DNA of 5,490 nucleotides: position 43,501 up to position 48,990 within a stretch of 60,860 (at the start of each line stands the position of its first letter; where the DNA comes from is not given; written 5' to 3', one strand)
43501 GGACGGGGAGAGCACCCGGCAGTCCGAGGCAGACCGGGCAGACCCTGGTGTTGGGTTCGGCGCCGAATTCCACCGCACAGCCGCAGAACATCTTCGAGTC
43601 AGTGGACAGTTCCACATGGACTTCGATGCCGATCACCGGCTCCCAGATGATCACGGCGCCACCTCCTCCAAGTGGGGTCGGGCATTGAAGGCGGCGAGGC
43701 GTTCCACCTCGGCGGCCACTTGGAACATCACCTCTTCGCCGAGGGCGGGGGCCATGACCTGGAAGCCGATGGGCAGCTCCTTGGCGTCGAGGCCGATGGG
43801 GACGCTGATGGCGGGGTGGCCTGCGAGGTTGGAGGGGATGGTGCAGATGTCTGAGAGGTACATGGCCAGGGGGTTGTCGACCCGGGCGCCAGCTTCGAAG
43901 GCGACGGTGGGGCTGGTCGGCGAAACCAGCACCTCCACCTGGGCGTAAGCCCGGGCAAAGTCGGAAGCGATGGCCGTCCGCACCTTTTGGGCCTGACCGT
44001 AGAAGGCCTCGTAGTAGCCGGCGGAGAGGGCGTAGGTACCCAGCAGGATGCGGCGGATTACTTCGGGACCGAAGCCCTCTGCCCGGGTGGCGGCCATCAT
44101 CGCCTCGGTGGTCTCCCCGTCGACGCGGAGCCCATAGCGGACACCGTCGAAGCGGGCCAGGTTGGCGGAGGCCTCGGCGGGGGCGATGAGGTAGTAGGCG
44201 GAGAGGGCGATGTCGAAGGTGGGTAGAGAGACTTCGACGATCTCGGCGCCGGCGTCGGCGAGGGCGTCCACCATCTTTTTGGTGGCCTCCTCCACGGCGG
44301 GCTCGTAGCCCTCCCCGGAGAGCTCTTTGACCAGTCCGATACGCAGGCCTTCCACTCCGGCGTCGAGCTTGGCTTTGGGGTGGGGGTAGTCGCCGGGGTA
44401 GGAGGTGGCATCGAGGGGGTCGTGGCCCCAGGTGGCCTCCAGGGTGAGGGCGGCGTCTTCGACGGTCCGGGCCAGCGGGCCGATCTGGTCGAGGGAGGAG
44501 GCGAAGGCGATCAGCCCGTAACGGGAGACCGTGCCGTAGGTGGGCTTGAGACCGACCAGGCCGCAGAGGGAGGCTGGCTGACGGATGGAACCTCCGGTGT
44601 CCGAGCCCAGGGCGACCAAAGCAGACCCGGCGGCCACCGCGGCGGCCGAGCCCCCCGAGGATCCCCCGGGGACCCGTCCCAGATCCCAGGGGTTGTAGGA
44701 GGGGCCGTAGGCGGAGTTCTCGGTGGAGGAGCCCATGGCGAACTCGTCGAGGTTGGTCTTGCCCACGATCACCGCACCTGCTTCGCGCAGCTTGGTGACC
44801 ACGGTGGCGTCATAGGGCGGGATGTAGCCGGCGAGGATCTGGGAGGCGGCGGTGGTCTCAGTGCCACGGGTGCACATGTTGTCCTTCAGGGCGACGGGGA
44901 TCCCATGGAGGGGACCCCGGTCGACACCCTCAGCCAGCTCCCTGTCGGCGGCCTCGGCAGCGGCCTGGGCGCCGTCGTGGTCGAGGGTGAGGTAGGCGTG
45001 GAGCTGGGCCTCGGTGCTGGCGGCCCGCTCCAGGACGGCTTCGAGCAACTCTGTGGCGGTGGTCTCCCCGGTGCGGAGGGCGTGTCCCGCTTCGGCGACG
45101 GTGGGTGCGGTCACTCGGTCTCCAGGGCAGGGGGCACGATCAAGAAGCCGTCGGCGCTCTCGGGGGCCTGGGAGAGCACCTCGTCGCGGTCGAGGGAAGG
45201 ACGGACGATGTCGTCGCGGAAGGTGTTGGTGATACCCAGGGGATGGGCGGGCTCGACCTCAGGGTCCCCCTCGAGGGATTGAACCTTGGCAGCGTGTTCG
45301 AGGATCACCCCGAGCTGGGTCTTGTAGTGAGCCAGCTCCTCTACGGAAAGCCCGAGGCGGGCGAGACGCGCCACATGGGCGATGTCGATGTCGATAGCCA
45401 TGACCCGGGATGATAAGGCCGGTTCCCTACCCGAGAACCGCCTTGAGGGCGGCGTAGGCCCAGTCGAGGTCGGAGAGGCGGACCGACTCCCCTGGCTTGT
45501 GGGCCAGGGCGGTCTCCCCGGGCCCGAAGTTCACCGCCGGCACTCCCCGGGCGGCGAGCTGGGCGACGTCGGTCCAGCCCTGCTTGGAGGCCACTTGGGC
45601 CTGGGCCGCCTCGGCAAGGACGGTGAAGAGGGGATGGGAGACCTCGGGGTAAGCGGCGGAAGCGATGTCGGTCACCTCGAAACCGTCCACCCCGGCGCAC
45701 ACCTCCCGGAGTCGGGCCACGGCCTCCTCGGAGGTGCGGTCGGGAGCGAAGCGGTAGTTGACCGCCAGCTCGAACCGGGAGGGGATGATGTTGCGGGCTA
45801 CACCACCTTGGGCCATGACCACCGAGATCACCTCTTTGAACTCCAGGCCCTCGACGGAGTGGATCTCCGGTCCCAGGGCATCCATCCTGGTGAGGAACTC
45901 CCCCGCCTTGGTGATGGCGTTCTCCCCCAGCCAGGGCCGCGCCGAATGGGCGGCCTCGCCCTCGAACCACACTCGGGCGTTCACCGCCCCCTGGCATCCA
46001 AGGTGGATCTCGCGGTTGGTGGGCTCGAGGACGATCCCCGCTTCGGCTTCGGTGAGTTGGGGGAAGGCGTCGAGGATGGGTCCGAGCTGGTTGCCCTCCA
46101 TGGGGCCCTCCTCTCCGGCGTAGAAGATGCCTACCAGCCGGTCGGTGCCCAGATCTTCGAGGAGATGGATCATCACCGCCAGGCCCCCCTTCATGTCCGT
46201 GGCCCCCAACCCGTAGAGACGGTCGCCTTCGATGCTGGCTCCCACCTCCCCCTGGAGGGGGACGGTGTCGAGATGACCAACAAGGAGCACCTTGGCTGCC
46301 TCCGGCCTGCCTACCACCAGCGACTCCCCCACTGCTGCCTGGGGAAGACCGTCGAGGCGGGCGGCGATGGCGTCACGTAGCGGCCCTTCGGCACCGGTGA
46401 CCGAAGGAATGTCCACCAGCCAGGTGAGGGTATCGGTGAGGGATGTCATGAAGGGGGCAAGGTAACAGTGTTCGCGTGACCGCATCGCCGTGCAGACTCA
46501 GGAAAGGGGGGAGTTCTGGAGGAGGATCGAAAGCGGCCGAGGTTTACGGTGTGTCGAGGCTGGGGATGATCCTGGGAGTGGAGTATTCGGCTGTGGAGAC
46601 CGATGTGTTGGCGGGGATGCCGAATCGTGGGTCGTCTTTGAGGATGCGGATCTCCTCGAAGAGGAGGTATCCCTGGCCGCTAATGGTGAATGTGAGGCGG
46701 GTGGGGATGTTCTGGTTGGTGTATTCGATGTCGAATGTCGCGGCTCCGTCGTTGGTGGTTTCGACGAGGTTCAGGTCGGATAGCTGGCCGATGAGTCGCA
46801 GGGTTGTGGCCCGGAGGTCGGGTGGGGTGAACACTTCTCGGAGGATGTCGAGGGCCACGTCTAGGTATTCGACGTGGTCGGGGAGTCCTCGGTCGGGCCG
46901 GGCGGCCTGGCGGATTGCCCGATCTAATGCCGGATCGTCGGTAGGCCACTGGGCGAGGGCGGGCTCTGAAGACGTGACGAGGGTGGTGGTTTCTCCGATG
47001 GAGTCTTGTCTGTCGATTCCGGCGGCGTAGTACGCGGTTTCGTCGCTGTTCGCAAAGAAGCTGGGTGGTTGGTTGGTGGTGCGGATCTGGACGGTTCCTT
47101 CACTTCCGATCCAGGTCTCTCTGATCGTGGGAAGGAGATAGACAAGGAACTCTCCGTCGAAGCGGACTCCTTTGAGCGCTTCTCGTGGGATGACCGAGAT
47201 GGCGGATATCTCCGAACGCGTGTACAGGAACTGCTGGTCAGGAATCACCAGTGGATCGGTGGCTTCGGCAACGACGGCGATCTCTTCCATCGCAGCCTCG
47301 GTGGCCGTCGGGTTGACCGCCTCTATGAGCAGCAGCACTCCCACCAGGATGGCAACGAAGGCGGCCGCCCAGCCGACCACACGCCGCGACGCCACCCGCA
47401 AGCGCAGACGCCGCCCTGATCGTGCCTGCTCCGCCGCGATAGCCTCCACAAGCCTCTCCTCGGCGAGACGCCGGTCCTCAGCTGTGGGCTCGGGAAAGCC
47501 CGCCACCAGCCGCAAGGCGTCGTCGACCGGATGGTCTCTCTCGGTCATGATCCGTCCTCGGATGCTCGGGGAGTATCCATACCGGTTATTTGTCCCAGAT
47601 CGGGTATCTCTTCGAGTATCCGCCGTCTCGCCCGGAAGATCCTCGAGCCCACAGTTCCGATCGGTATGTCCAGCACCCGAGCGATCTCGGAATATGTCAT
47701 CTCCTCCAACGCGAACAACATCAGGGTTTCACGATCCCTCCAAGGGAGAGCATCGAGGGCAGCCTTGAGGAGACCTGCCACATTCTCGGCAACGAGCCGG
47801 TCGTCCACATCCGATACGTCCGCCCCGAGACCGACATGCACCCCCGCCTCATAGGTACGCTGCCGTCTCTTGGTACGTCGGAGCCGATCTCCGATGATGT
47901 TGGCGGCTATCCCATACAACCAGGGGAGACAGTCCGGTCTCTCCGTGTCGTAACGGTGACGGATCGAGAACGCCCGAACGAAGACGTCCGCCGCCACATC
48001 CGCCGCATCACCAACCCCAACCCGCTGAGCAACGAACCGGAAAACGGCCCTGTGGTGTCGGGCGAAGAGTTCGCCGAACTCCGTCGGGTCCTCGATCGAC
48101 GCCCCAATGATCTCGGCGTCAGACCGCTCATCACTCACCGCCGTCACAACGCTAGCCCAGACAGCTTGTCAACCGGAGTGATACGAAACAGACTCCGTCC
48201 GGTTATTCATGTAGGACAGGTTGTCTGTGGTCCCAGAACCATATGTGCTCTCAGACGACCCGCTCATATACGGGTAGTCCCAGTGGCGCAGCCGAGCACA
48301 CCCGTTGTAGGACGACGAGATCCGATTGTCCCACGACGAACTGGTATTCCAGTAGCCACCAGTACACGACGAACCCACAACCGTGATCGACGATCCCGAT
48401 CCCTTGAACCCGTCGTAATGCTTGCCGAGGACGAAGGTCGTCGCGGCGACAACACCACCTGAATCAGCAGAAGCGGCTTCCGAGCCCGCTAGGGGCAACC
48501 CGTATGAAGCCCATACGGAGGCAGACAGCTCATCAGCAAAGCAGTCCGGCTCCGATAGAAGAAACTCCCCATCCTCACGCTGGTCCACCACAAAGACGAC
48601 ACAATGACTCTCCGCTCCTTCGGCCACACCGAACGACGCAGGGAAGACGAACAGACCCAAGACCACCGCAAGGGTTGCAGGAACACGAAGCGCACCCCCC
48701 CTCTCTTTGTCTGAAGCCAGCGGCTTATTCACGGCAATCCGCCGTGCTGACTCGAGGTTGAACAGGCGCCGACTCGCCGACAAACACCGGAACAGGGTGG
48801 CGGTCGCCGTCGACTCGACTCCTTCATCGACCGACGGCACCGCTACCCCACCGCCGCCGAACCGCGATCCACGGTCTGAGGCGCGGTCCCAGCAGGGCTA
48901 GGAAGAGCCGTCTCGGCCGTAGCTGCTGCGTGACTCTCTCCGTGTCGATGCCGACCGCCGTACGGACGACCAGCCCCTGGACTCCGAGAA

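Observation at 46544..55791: Candidate envelope-directed system: ECF sigma module, secreted proteins, duplicated small-protein/lipoprotein cassettes, and a PG-binding adaptor with a MacB-type ABC exporter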

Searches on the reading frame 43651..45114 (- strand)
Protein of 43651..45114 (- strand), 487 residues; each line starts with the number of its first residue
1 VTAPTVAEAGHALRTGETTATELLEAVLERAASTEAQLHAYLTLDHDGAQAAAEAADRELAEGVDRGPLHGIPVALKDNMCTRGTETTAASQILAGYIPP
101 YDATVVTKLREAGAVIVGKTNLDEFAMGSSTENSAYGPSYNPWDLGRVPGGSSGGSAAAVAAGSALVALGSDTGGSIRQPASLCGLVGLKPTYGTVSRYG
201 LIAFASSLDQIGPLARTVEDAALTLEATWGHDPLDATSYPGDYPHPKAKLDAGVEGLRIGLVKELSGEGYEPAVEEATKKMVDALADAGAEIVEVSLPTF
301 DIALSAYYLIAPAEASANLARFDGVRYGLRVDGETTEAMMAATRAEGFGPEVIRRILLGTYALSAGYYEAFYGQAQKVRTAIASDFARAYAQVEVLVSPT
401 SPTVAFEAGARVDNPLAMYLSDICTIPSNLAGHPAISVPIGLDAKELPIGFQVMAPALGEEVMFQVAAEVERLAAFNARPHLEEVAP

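Call 64: find_related_loci(query=window:43651-45114:-, collection=genome_contigs, flank=100)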
Query window:43651-45114:- (487 aa) in genome_contigs; peptide patterns used: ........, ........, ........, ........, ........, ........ (x = any residue, [..] = any of these).
600 stretches matched a pattern (row limit reached: there are more); 599 encode a relative of the query (tblastn E <= 1e-3); the best 80 are kept; 80 distinct loci.
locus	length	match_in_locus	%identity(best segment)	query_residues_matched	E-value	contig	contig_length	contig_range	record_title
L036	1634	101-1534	78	5-482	0e+0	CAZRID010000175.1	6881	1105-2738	MAG TPA_asm: uncultured Acidimicrobiaceae bacterium isolate SRP136066_co1_206 genome assembly, contig: NODE_17590_length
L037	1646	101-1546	78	5-486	0e+0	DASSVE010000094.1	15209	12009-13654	MAG TPA_asm: Acidimicrobiia bacterium isolate SMAG_U586 k141_536810, whole genome shotgun sequence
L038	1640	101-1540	70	5-484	0e+0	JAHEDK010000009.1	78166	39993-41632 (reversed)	MAG: Actinomycetes bacterium isolate Ww199 NODE_186_length_78166_cov_8.158280, whole genome shotgun sequence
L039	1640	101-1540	78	5-484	0e+0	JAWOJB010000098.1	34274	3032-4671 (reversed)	MAG: Acidimicrobiia bacterium isolate CWP6-1.bin.27 k191_1183438, whole genome shotgun sequence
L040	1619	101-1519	75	5-477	0e+0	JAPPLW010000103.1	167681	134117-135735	MAG: bacterium isolate RHO3_bin_31 NODE_184_length_167681_cov_31.398888, whole genome shotgun sequence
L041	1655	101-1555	71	1-485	0e+0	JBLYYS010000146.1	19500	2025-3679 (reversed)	MAG: Acidimicrobiia bacterium isolate DBRS4.bin20 k97_200599, whole genome shotgun sequence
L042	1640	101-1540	73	5-484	0e+0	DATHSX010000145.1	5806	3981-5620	MAG TPA_asm: Acidimicrobiia bacterium isolate SMAG_U16062 k141_645464, whole genome shotgun sequence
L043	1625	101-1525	73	5-479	0e+0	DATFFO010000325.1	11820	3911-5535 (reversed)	MAG TPA_asm: Acidimicrobiia bacterium isolate SMAG_U8638 k141_322841, whole genome shotgun sequence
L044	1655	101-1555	71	5-487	0e+0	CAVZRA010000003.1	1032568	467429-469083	MAG: uncultured bacterium isolate MFD05684.bin.2.41 genome assembly, contig: contig_16125, whole genome shotgun sequence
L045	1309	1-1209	80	84-486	0e+0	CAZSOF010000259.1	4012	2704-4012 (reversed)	MAG TPA_asm: uncultured Acidimicrobiaceae bacterium isolate SRP321284_co1_142 genome assembly, contig: NODE_34631_length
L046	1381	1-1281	75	53-479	0e+0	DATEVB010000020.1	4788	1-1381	MAG TPA_asm: Acidimicrobiia bacterium isolate SMAG_U8356 k141_2420818, whole genome shotgun sequence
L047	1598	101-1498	72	17-482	0e+0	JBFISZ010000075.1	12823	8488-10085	MAG: Acidimicrobiia bacterium isolate Mix_sand13.2021.11.D.85 k141_1996636_length_12823_cov_9.0000, whole genome shotgun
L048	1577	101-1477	65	12-470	0e+0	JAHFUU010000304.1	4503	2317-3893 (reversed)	MAG: Microthrixaceae bacterium isolate nzgw87 NODE_45463_length_4504_cov_1.954141, whole genome shotgun sequence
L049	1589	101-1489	63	11-474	2e-180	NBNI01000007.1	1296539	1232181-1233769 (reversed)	MAG: Acidimicrobiales bacterium mtb01 NODE_1_length_1296539_cov_20.278, whole genome shotgun sequence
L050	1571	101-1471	64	13-472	0e+0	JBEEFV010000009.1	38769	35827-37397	MAG: Actinomycetota bacterium isolate BP_93 scaffold_2754851, whole genome shotgun sequence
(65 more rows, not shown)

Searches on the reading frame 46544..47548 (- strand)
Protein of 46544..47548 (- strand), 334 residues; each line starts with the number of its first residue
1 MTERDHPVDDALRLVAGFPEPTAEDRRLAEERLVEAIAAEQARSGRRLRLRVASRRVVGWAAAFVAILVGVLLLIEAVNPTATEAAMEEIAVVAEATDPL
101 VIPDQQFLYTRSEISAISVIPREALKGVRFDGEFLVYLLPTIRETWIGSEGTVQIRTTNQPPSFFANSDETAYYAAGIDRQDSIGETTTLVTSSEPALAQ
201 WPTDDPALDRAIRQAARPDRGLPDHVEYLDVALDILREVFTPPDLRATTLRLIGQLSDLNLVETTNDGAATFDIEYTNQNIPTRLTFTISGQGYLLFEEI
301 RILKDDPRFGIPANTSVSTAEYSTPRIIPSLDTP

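Call 5: search_protein_families(library=pfam, proteins=[window:46544-47548:-], max_evalue=0.1)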
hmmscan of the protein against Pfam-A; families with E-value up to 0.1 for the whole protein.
window:46544-47548:- (334 aa): 0 families

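Call 6: search_protein_families(library=ncbifam, proteins=[window:46544-47548:-], max_evalue=0.1)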
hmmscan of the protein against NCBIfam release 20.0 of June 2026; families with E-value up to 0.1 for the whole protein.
window:46544-47548:- (334 aa): 4 families
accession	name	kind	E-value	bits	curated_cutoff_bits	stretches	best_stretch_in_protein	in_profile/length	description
NF038083.1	CU044_5270_fam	subfamily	5.2e-12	46.2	100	1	24-268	3-251/284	CU044_5270 family protein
TIGR02500.1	type_III_yscD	equivalog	0.011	14.7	86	1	23-92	94-163/413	type III secretion system inner membrane ring subunit SctD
NF052375.1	antisigma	equivalog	0.046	13.7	100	0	29-93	54-123/217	anti-sigma factor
NF002877.0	PRK03317.1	equivalog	0.057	12.2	409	1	71-122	168-221/374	histidinol-phosphate transaminase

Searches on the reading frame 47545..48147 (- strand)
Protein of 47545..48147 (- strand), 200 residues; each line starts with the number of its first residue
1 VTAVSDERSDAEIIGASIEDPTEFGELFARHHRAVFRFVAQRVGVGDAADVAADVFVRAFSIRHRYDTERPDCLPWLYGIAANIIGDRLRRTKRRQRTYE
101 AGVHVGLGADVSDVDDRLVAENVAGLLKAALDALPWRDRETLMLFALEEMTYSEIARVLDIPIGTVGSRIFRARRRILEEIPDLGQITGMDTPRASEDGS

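Call 5: search_protein_families(library=pfam, proteins=[window:47545-48147:-], max_evalue=0.1)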
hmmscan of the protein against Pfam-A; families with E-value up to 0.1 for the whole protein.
window:47545-48147:- (200 aa): 7 families
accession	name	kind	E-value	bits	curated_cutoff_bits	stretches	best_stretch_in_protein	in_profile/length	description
PF08281.18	Sigma70_r4_2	-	2.9e-16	59.3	25.7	1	126-177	3-54/54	Sigma-70, region 4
PF04542.20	Sigma70_r2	-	2.6e-11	43.6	24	1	27-95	1-71/71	Sigma-70 region 2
PF04545.22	Sigma70_r4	-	5.8e-10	39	24.1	1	130-177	1-48/50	Sigma-70, region 4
PF13384.12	HTH_23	-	0.0031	17.7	24.6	0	142-167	10-35/50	Homeodomain-like domain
PF12840.13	HTH_20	-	0.0054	17.1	27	1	148-166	17-35/51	Helix-turn-helix domain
PF22233.2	PhyR_sigma-like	-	0.05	13.9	27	0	132-168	2-38/50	Response regulator PhyR, sigma-like domain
PF13412.12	HTH_24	-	0.069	13.2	21.9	0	150-172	18-40/48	Winged helix-turn-helix DNA-binding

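Call 6: search_protein_families(library=ncbifam, proteins=[window:47545-48147:-], max_evalue=0.1)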
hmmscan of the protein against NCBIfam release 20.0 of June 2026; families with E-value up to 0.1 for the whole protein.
window:47545-48147:- (200 aa): 96 families (the best 25 are shown)
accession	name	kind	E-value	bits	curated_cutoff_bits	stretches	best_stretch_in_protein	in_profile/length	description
NF007225.0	PRK09643.1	equivalog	6.4e-24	84.8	190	1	5-192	9-193/204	RNA polymerase sigma factor SigM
TIGR02937.1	sigma70-ECF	superfamily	1.3e-23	83.5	42.9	1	24-180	3-164/165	sigma-70 family RNA polymerase sigma factor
NF004113.0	PRK05602.1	equivalog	1.5e-22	80.3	208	1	6-181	28-201/211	RNA polymerase sigma factor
NF009166.1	PRK12513.1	equivalog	8.8e-22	77.7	206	1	20-181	20-186/193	RNA polymerase sigma factor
NF009171.0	PRK12518.1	equivalog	2.2e-21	76.5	208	1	7-177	11-180/191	RNA polymerase sigma factor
NF007223.0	PRK09641.1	equivalog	3.5e-20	72.6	209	1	24-177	20-180/187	RNA polymerase sigma factor SigW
TIGR02939.1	RpoE_Sigma70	equivalog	6.4e-20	72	236.15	1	23-181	21-186/190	RNA polymerase sigma factor RpoE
NF009185.0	PRK12533.1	equivalog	7.2e-20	71.6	248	1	46-181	54-193/231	RNA polymerase sigma factor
TIGR02950.1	SigM_subfam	subfamily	4.8e-19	68.8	147.95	1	25-177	3-154/159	RNA polymerase sigma factor, SigM family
NF008894.0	PRK11924.3-1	equivalog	1.8e-18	67.3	258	1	19-176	18-176/188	RNA polymerase sigma factor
TIGR02985.1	Sig70_bacteroi1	subfamily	2.1e-18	67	126.4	1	23-180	2-161/162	RNA polymerase sigma-70 factor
TIGR02948.1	SigW_bacill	equivalog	2.3e-18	66.9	243.1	1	23-178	19-181/187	RNA polymerase sigma factor SigW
NF008888.0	PRK11922.1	equivalog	3.2e-18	66.2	204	1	8-181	15-196/231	RNA polymerase sigma factor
NF009195.0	PRK12543.1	subfamily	5.3e-18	65.2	197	1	23-181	21-178/192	RNA polymerase sigma factor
NF007229.0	PRK09647.1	equivalog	1.8e-17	63.4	265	1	19-180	41-201/220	RNA polymerase sigma factor SigE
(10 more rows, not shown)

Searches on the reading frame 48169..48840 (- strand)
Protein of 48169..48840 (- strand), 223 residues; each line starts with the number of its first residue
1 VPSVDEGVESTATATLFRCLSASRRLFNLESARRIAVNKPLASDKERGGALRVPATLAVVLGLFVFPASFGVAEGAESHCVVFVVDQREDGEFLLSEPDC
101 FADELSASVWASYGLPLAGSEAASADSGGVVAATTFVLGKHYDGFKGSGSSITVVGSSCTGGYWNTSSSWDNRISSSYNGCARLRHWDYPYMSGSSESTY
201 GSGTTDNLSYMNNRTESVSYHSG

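Call 5: search_protein_families(library=pfam, proteins=[window:48169-48840:-], max_evalue=0.1)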
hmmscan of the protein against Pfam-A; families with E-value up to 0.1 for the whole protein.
window:48169-48840:- (223 aa): 0 families

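Call 6: search_protein_families(library=ncbifam, proteins=[window:48169-48840:-], max_evalue=0.1)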
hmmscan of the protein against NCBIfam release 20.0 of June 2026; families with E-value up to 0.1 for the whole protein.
window:48169-48840:- (223 aa): 0 families

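Call 42: search_solved_structures(query=window:48169-48840:-, max_evalue=10)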
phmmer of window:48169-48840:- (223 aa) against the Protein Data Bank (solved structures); distinct sequences matched with E-value up to 10: 0.
